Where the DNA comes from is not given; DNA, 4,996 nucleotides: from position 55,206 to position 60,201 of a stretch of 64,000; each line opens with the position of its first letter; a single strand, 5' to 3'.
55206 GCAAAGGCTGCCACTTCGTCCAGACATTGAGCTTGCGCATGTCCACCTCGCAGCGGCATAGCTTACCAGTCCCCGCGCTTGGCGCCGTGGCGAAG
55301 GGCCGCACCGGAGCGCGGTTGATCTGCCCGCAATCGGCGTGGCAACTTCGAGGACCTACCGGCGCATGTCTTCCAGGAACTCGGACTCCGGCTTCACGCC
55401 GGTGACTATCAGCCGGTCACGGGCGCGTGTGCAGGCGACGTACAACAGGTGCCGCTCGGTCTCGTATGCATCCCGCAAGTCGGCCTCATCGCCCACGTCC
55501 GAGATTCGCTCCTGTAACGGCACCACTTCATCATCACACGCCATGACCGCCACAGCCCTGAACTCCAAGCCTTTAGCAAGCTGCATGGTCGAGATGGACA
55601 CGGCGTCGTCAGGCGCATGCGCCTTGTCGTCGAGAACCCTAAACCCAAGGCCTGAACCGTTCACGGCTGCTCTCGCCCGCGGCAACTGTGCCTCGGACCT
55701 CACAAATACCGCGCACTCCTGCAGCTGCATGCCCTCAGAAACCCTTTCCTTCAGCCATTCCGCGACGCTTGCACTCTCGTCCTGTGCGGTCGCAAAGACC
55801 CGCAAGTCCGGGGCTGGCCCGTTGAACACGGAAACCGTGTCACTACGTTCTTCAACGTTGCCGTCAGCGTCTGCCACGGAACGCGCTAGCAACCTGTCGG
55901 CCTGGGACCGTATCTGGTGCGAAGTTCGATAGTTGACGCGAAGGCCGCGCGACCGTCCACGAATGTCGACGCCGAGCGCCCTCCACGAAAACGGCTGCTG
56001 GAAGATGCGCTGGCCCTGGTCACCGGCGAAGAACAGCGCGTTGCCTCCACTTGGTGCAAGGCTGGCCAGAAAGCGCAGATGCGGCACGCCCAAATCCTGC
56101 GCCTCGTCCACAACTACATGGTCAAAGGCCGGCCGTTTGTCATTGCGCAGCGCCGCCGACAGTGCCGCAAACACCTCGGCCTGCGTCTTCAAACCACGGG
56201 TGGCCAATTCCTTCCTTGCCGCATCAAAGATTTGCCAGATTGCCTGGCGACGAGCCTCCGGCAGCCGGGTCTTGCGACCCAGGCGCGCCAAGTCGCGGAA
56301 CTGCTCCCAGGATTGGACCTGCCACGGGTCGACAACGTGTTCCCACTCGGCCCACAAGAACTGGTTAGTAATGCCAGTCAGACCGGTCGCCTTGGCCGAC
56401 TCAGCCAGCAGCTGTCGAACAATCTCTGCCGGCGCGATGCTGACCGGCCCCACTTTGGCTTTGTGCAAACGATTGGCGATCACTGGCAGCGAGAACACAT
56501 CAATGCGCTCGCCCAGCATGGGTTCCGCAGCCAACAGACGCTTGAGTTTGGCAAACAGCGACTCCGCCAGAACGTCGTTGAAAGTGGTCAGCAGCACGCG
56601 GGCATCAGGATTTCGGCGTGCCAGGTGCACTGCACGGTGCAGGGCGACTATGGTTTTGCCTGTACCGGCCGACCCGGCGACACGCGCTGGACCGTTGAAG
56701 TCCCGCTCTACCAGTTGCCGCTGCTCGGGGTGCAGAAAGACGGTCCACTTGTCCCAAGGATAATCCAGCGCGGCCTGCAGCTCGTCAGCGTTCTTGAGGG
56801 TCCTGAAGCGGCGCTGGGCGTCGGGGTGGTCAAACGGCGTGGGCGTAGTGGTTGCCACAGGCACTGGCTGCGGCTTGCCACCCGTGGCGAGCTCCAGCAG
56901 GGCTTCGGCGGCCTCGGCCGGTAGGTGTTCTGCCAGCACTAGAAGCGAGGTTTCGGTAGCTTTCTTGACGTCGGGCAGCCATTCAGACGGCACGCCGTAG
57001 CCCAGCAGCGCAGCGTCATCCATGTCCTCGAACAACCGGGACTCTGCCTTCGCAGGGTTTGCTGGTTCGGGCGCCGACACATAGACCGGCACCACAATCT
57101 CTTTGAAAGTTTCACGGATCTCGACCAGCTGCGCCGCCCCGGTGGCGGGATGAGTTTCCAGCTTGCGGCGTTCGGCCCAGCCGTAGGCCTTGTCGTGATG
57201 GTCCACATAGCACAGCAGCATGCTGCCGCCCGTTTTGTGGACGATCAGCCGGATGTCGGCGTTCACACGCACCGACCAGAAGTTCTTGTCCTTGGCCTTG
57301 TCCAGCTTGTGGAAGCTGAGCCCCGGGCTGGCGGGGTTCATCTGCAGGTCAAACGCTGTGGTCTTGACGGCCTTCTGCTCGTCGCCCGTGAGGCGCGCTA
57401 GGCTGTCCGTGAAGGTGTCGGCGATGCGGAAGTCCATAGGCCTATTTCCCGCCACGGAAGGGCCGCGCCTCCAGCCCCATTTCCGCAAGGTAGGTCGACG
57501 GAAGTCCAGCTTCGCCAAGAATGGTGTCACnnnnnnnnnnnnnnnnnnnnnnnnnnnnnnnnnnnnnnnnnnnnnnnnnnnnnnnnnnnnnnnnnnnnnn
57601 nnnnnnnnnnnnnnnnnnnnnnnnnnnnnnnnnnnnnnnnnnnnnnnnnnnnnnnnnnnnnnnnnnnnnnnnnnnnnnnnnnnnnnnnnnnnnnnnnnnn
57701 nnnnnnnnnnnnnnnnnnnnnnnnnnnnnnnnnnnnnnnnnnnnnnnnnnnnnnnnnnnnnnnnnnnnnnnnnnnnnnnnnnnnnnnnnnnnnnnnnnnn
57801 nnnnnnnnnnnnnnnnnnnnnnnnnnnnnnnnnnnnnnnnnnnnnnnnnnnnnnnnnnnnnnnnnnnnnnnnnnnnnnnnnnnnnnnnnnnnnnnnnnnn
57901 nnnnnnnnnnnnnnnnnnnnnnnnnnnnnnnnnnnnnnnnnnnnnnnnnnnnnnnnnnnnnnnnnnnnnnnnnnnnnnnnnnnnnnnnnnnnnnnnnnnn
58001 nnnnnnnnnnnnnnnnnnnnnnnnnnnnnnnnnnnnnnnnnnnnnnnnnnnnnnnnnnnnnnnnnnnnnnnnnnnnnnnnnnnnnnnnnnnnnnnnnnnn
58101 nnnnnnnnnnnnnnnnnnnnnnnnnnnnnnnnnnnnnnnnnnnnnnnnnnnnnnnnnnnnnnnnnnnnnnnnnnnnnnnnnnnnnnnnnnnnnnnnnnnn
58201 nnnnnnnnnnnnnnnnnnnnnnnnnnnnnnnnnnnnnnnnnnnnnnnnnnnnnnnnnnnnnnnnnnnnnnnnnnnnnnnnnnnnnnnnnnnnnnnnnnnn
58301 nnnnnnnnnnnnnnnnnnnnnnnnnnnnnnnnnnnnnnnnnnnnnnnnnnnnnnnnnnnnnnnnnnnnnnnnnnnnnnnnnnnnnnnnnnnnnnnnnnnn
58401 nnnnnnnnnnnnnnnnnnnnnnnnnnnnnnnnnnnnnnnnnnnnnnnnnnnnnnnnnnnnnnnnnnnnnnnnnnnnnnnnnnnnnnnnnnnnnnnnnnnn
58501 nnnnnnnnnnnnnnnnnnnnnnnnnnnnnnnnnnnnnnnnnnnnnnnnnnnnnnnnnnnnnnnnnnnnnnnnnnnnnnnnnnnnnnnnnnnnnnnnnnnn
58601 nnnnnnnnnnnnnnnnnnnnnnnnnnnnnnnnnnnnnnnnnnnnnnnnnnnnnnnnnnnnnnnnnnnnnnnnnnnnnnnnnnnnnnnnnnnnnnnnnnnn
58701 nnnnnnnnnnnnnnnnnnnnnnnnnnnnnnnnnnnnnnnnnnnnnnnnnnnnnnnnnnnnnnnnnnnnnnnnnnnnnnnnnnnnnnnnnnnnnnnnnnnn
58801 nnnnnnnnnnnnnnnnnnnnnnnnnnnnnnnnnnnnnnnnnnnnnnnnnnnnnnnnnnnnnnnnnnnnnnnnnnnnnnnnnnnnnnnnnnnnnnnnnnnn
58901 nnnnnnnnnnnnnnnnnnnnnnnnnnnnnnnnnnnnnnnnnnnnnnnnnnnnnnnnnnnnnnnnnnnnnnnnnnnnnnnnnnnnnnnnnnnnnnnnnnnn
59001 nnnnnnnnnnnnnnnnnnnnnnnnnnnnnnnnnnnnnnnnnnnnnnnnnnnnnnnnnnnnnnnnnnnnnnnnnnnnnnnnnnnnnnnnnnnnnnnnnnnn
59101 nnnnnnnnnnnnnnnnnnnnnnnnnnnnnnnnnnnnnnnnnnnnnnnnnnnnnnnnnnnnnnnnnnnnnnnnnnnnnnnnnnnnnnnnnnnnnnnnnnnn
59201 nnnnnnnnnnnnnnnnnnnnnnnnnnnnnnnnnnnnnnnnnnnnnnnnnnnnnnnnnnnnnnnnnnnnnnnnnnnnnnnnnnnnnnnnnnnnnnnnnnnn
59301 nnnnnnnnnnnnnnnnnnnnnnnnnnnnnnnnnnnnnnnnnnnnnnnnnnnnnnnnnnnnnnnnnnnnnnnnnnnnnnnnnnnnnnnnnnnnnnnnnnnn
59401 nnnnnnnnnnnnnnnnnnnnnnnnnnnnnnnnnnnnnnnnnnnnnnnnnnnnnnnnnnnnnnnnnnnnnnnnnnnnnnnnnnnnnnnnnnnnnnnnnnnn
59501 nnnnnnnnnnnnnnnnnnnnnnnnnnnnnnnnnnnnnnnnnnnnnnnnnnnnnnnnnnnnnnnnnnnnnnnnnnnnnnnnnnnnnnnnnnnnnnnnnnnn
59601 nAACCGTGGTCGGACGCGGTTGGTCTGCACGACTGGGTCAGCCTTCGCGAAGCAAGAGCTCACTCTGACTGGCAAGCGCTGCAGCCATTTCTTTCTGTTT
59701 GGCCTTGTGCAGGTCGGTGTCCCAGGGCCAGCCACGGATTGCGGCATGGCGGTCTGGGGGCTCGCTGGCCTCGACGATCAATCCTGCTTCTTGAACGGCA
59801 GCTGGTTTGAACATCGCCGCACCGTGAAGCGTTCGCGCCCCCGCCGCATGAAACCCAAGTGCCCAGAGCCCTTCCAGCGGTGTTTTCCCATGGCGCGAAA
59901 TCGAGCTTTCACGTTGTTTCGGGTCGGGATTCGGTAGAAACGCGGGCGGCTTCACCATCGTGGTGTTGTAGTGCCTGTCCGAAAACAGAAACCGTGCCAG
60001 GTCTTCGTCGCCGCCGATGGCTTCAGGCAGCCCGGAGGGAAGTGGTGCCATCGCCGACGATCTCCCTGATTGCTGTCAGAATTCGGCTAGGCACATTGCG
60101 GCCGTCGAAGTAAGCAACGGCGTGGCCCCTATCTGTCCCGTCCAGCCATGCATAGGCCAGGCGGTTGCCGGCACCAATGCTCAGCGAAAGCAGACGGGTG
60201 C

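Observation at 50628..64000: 13-gene co-directional cluster: methyltransferase, two UvrD helicases, GIY-YIG nuclease, DUF932, zinc ribbon, GHKL ATPase plus coupled small protein. Candidate undescribed multi-gene defence system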

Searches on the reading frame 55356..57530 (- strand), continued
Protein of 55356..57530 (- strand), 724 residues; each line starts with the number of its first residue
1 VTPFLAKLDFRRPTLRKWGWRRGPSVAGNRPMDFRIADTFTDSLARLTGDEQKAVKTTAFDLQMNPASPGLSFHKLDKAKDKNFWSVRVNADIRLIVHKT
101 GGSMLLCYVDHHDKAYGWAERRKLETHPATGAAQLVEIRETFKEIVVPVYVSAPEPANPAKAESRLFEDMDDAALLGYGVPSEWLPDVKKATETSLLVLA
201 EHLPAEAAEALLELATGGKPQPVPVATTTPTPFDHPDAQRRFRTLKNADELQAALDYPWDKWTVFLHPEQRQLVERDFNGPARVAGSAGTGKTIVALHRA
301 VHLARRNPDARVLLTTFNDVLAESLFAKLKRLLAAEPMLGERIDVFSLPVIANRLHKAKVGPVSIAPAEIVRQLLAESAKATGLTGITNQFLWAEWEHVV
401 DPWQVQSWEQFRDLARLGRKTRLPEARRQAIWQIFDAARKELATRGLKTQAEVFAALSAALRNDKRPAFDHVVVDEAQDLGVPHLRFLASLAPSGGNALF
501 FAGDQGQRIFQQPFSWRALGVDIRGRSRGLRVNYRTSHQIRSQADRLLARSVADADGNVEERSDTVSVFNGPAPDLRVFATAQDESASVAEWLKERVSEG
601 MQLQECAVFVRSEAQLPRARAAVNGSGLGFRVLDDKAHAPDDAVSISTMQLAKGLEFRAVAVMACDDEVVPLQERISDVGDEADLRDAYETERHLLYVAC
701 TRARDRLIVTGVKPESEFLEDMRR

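Call 31: get_annotated_region(hit=H11, flank=12000)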
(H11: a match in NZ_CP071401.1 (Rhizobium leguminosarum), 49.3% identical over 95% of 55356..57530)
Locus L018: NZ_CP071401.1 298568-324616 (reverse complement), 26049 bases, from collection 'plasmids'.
description: Rhizobium leguminosarum strain OyaliB plasmid p2, complete sequence
organism: Rhizobium leguminosarum (NCBI taxid 384)
taxonomy: Bacteria; Pseudomonadota; Alphaproteobacteria; Hyphomicrobiales; Rhizobiaceae; Rhizobium; Rhizobium leguminosarum
host: -; source: lentil; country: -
typing (MOB-suite, as given by PLSDB): mobilizable; relaxase MOBQ
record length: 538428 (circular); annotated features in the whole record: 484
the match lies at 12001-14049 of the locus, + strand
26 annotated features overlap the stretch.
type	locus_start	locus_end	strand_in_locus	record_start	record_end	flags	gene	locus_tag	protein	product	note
CDS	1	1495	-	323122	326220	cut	-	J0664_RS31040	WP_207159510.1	AAA domain-containing protein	-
CDS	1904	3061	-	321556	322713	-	-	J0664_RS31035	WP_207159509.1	Shedu immune nuclease family protein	-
CDS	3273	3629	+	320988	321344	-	-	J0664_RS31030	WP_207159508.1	hypothetical protein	-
CDS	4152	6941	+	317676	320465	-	-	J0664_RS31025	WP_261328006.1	BPTD_3080 family restriction endonuclease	-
CDS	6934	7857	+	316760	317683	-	-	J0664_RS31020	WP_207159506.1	hypothetical protein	-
CDS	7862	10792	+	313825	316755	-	-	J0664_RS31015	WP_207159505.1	site-specific DNA-methyltransferase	GO:0009307 - DNA restriction-modification system [Evidence IEA]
CDS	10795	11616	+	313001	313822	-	-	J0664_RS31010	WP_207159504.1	hypothetical protein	-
CDS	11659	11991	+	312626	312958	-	-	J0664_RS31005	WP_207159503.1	hypothetical protein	-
CDS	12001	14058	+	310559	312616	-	-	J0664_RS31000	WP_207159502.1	3'-5' exonuclease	-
CDS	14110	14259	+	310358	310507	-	-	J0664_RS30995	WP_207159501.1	hypothetical protein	-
CDS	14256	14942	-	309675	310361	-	-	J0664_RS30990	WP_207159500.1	hypothetical protein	-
CDS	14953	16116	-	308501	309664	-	-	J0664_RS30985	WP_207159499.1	DarT ssDNA thymidine ADP-ribosyltransferase family protein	-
CDS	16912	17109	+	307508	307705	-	-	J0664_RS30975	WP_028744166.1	hypothetical protein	-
CDS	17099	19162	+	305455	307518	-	-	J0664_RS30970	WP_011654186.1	recombinase family protein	GO:0006310 - DNA recombination [Evidence IEA]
CDS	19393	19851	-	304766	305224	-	-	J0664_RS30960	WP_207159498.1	hypothetical protein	-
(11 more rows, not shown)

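Call 32: get_annotated_region(hit=H13, flank=12000)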
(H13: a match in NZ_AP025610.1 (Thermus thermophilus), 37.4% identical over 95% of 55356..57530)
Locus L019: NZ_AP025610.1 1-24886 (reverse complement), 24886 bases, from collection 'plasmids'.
description: Thermus thermophilus strain SNM3-3 plasmid pTthSNM3-3b, complete sequence
organism: Thermus thermophilus (NCBI taxid 274)
taxonomy: Bacteria; Deinococcota; Deinococci; Thermales; Thermaceae; Thermus; Thermus thermophilus
host: -; source: -; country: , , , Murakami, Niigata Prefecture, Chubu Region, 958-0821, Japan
typing (MOB-suite, as given by PLSDB): non-mobilizable; replicon rep_cluster_1121
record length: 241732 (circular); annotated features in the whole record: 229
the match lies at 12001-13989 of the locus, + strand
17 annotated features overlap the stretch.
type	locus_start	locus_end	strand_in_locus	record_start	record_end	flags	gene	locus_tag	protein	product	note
CDS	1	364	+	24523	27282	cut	-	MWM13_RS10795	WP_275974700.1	helicase-related protein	-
CDS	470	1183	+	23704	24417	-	-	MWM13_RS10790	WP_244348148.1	NYN domain-containing protein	-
CDS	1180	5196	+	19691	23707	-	-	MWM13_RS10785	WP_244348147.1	N-6 DNA methylase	GO:0006306 - DNA methylation [Evidence IEA]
CDS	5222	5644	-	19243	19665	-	-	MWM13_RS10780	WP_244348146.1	hypothetical protein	-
CDS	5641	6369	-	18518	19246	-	-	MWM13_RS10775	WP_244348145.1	hypothetical protein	-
CDS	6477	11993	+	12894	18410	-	-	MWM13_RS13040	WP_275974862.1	DEAD/DEAH box helicase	-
CDS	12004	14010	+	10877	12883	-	-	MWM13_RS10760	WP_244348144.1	3'-5' exonuclease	-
CDS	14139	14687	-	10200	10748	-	-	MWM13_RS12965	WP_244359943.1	IS630 family transposase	-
CDS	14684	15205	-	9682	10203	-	-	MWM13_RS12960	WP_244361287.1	IS630 family transposase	-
CDS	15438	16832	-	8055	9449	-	csm6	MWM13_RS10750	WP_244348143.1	type III-A CRISPR-associated protein Csm6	-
CDS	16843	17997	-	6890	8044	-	csm5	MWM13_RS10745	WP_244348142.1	type III-A CRISPR-associated RAMP protein Csm5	GO:0043571 - maintenance of CRISPR repeat elements [Evidence IEA]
CDS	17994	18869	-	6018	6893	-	-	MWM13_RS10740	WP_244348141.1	RAMP superfamily CRISPR-associated protein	-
CDS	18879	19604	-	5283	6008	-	csm3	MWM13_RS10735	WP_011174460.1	type III-A CRISPR-associated RAMP protein Csm3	GO:0043571 - maintenance of CRISPR repeat elements [Evidence IEA]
CDS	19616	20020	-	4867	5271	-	csm2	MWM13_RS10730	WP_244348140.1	type III-A CRISPR-associated protein Csm2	GO:0043571 - maintenance of CRISPR repeat elements [Evidence IEA]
CDS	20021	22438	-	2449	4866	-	cas10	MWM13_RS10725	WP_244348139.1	type III-A CRISPR-associated protein Cas10/Csm1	GO:0043571 - maintenance of CRISPR repeat elements [Evidence IEA]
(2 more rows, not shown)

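Call 53: search_protein_families(library=padloc, proteins=[L014:6067-9153:+], max_evalue=0.00001)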
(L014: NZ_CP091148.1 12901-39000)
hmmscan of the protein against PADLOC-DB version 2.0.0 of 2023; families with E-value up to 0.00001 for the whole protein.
L014:6067-9153:+ (1028 aa): 0 families

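Call 55: search_protein_families(library=pfam, proteins=[L014:6067-9153:+, L015:4401-4820:+, L015:7913-8491:+, L018:6934-7857:+, L018:10795-11616:+, L018:11659-11991:+, L016:5814-6317:+, L014:9155-12034:+], max_evalue=0.001)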
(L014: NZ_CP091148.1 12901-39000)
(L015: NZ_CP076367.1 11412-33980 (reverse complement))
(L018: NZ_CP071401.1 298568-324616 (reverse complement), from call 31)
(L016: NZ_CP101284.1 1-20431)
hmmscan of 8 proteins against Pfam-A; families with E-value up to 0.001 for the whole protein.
L014:6067-9153:+ (1028 aa): 2 families
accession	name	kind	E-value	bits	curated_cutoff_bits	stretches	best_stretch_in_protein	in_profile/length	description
PF04851.21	ResIII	-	3.8e-11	43.6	22.5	1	163-371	21-163/164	Type III restriction enzyme, res subunit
PF19778.5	RE_endonuc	-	4.6e-05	23.6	23.4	1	886-968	5-81/108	Endonuclease domain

L015:4401-4820:+ (139 aa): 0 families

L015:7913-8491:+ (192 aa): 0 families

L018:6934-7857:+ (307 aa): 0 families

L018:10795-11616:+ (273 aa): 0 families

L018:11659-11991:+ (110 aa): 0 families

L016:5814-6317:+ (167 aa): 0 families

L014:9155-12034:+ (959 aa): 1 family
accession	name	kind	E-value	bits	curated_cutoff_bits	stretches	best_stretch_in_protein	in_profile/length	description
PF01555.25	N6_N4_Mtase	-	4.9e-29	102.3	26.7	1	173-498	1-217/221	DNA methylase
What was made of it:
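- Closest known: Type III restriction-modification. Same: The partner nuclease in relatives has a ResIII motor plus a C-terminal endonuclease, as type III Res does (call 55).
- The REase has ResIII plus RE_endonuc domains (call 55).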

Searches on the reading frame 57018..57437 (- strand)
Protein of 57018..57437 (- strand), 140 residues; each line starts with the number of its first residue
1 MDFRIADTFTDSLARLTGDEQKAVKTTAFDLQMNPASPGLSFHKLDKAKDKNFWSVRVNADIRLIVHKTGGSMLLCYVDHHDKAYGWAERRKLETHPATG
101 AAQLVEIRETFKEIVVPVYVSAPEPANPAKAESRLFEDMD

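Call 82: search_solved_structures(query=A3, max_evalue=10, show_alignments=2)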
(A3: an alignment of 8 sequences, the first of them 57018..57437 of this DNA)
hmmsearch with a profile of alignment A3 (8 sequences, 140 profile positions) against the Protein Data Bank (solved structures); distinct sequences matched with E-value up to 10: 2.
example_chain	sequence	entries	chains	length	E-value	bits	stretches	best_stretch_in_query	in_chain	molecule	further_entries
2a6q_E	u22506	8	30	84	0.97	12.2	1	51-81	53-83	Toxin yoeB | TOXIN OF THE YOEB-YEFM TOXIN-ANTITOXIN SYSTEM | Addiction module toxin, Txe/YoeB family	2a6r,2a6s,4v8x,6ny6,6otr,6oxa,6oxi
3bpq_B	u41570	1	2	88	1.1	12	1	1-76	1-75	Toxin RelE3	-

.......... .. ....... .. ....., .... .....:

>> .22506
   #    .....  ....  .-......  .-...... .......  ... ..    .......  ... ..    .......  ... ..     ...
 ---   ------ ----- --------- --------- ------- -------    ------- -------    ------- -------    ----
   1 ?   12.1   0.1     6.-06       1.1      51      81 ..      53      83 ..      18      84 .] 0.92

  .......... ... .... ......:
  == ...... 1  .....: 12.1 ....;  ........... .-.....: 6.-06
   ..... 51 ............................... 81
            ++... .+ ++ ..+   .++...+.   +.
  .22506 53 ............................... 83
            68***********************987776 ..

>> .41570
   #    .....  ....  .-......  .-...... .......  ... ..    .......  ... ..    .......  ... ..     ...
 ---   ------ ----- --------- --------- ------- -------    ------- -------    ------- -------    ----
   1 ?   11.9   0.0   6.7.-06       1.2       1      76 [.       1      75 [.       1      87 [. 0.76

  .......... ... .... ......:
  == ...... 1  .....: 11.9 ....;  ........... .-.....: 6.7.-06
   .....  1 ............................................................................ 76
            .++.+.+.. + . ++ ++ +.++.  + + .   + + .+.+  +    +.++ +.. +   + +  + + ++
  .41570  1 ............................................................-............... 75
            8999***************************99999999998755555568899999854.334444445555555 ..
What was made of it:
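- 55356..57437 (-): UvrD-like helicase with an N-terminal RelE/YoeB-like domain (693 aa from the ATG at 57437). Last gene of the R-M-H-H operon. N-domain profile hits only YoeB and RelE3 in the PDB (call 82).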

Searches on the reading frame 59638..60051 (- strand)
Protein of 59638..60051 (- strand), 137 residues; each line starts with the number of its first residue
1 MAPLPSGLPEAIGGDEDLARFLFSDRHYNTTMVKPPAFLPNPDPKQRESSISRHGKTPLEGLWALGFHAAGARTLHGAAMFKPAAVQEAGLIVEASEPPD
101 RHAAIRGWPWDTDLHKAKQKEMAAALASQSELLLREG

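Call 5: search_protein_families(library=pfam, proteins=[window:59638-60051:-], max_evalue=0.01)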
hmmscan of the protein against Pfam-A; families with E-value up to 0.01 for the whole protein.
window:59638-60051:- (137 aa): 0 families

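Call 7: search_protein_families(library=padloc, proteins=[window:59638-60051:-], max_evalue=0.01)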
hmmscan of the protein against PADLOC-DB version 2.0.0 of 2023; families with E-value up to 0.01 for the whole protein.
window:59638-60051:- (137 aa): 0 families

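Call 9: search_protein_families(library=ncbifam, proteins=[window:59638-60051:-], max_evalue=0.01)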
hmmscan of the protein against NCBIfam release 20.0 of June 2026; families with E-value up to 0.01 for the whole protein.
window:59638-60051:- (137 aa): 0 families

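Call 53: search_protein_families(library=padloc, proteins=[L020:1654-5085:-, L020:152-1513:-, L020:6477-8141:-], max_evalue=0.00001)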
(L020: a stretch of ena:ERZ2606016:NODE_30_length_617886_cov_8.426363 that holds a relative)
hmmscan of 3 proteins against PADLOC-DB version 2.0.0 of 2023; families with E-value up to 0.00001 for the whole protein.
L020:1654-5085:- (1143 aa): 44 families (the best 25 are shown)
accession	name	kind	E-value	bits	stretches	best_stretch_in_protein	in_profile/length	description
PDLC00659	HmaA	-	7.8e-191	634.7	1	7-1105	7-1132/1176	SNF2 helicase / DEAD-box helicase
PDLC02620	DrmD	-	9.8e-130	432.3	1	98-862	95-835/1060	DrmD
PDLC02500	BrxHI|BrxHII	-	5.1e-103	344.3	1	99-682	87-654/933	BrxHI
PDLC02621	DrmD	-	7.2e-88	294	1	106-680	125-705/1040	DrmD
PDLC02504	BrxHI|BrxHII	-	1.4e-86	289.3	1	71-647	78-625/971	BrxHII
PDLC02572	DrmA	-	2.2e-60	202.7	1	116-657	131-678/1043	DrmA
PDLC02619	DrmD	-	8.4e-59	197.5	2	89-511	19-431/872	DrmD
PDLC02634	DrmD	-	1.2e-58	196.8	1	84-664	73-647/900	DrmD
PDLC02623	DrmD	-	5.8e-52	174.6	2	327-671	399-689/1040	DrmD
PDLC02632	DrmD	-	1.1e-47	160.9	1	117-619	137-643/662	DrmD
PDLC02853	DpdE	-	3.8e-41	139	1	58-640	53-639/985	DpdE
PDLC02633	DrmD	-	2.5e-38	129.6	1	107-674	130-705/839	DrmD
PDLC02840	DpdE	-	4.6e-37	125.8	2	100-285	157-322/1091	DpdE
PDLC02843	DpdE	-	1.6e-33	113.7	2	101-286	157-318/1091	DpdE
PDLC02193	PLD_Helicase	-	1.9e-30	103.7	1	558-635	754-832/905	-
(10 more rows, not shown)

L020:152-1513:- (453 aa): 1 family
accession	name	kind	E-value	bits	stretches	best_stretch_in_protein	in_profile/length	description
PDLC02374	dGTPase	-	2e-10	38.6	1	19-122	42-122/395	-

L020:6477-8141:- (554 aa): 34 families (the best 25 are shown)
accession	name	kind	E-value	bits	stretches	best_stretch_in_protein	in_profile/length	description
PDLC03748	Drt6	-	1.1e-146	487.7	1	2-537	2-486/511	DRT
PDLC02177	Drt4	-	5e-129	429.5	1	74-531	51-503/541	-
PDLC02179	Drt4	-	1e-119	399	1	1-533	1-497/542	-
PDLC03752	Drt4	-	3.8e-69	232.1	1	77-529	49-464/467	DRT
PDLC02180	Drt4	-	3.5e-59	199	1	81-529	65-496/532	-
PDLC02178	Drt4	-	6.4e-57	191.7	1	78-502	60-485/506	-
PDLC03769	RT_UG30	-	3.2e-53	179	1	10-528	12-491/493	DRT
PDLC03751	RT_UG14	-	2.8e-46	156.3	1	90-314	78-309/493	DRT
PDLC03770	RT_UG31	-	2.7e-36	123.7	1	87-435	50-370/456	DRT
PDLC03784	Drt3b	-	3.8e-36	123.1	1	158-301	170-311/604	DRT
PDLC03743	AbiK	-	7.4e-36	122.4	1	83-304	78-278/546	DRT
PDLC02348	AbiK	-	1.4e-35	121.6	1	82-303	74-274/544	AbiK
PDLC03744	AbiP2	-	5.4e-30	102.6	1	91-297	81-290/489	DRT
PDLC02176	Drt3b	-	5e-28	96.1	1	159-300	182-324/651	-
PDLC03783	Drt8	-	7.1e-20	69.8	1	144-298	124-260/493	DRT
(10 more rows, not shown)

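Call 104: search_solved_structures(query=window:59638-60051:-, max_evalue=1)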
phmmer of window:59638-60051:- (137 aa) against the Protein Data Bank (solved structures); distinct sequences matched with E-value up to 1: 0.
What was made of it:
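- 59638..60051 (-): 137-aa ORF, nested passenger with no domain. No hit in any library or in the PDB (calls 5, 7, 9, 104).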
